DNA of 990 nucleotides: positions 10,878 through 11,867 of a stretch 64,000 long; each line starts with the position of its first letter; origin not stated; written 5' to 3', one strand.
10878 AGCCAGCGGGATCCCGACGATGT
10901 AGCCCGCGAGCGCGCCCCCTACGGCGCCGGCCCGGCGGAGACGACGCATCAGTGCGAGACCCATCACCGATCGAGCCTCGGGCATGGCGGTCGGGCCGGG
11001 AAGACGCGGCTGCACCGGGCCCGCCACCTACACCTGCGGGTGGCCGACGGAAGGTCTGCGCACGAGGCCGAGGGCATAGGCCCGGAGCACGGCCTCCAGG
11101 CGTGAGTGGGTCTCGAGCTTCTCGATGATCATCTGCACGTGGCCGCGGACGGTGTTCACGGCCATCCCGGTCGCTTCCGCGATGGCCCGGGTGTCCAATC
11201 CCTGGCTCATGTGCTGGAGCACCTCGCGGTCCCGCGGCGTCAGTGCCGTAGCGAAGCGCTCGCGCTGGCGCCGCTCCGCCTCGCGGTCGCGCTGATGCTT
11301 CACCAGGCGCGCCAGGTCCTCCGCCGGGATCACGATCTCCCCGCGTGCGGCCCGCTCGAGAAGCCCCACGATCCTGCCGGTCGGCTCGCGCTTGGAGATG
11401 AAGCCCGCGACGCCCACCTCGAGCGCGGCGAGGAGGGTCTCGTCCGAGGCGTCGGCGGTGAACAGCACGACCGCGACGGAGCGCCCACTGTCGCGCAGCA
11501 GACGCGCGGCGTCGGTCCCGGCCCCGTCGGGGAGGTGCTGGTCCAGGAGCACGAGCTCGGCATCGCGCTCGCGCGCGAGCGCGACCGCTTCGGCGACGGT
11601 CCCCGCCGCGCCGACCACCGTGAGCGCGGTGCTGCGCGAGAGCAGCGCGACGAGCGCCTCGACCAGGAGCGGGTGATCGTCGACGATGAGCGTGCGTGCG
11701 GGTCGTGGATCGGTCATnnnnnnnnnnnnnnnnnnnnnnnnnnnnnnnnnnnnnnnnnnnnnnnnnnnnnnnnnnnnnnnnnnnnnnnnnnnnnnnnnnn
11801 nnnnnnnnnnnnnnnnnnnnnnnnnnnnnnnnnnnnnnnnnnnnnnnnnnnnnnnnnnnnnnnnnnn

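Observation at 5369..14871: Seven consecutive signalling genes fused into one translationally coupled operon (2 HKs, 3 RRs, EAL-REC, GGDEF)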

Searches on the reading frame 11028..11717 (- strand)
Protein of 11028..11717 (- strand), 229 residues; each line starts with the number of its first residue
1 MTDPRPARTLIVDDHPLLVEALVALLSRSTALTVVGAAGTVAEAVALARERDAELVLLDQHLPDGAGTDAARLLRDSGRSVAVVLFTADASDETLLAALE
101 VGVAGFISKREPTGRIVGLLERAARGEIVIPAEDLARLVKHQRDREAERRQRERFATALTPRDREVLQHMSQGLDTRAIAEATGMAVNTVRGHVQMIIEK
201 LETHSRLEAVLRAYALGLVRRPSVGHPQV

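Call 5: search_protein_families(library=pfam, proteins=[window:11028-11717:-], max_evalue=0.01)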
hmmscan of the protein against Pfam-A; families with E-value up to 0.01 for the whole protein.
window:11028-11717:- (229 aa): 4 families
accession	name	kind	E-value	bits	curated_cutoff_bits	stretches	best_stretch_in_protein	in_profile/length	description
PF00072.30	Response_reg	-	1.5e-20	73.9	30.2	1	10-117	2-107/111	Response regulator receiver domain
PF00196.25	GerE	-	3.6e-13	49.4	23.5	1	158-212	2-56/57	Bacterial regulatory proteins, luxR family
PF08281.18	Sigma70_r4_2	-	6e-05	23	25.7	1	158-201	10-54/54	Sigma-70, region 4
PF14493.12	HTH_40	-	0.0046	17.6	27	1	165-201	4-40/89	Helix-turn-helix domain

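Call 27: search_protein_families(library=ncbifam, proteins=[window:11028-11717:-], max_evalue=0.001)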
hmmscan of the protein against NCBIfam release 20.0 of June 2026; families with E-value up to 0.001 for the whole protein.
window:11028-11717:- (229 aa): 79 families (the best 25 are shown)
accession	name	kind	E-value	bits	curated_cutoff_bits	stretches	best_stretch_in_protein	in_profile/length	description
NF007935.0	PRK10651.1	equivalog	8.5e-37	126.4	250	1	3-211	3-208/216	two-component system response regulator NarL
NF052445.1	RespRegMctR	equivalog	4.6e-27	94.8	300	1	8-206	3-192/205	two-component system response regulator MctR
NF007708.0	PRK10403.1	equivalog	1.8e-26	92.9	343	1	1-210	1-205/215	nitrate/nitrite response regulator protein NarP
NF047785.1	respo_reg_MadR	equivalog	7e-25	87.6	300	1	8-219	2-209/209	MadR family response regulator transcription factor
NF011896.0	PRK15369.1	equivalog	2.1e-22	79.8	242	1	8-218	5-209/211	two component system response regulator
NF041830.1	RR_TF_ErdR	exception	3.5e-18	66.1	390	1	9-212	4-204/213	response regulator transcription factor ErdR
NF007403.0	PRK09935.1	equivalog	1.5e-16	60.6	271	1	5-212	2-203/210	fimbria biosynthesis transcriptional regulator FimZ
NF007685.0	PRK10360.1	equivalog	3.2e-15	56.4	258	1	11-212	6-191/196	response regulator transcription factor UhpA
NF007018.1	PRK09483.1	equivalog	4.8e-15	55.8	280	1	10-216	5-206/217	UvrY/SirA/GacA family response regulator transcription factor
NF007419.0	PRK09958.1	equivalog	4.8e-15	55.7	251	1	9-208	3-193/204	acid-sensing system DNA-binding response regulator EvgA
NF001965.0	PRK00742.1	subfamily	1.3e-12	47.6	293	1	7-184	4-177/357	chemotaxis-specific protein-glutamate methyltransferase CheB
NF009206.0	PRK12555.1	subfamily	8.4e-12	44.7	342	1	8-153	2-145/340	chemotaxis-specific protein-glutamate methyltransferase CheB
NF040749.1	tetrathio_RR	equivalog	9.7e-11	41.7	290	1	46-208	37-183/191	tetrathionate respiration response regulator TtrR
TIGR02154.1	PhoB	equivalog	1.2e-10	41.1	296.2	1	8-168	4-164/226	phosphate regulon transcriptional regulator PhoB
NF040689.1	MtrAB_MtrA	equivalog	1.3e-10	41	300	1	10-172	2-160/219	MtrAB system response regulator MtrA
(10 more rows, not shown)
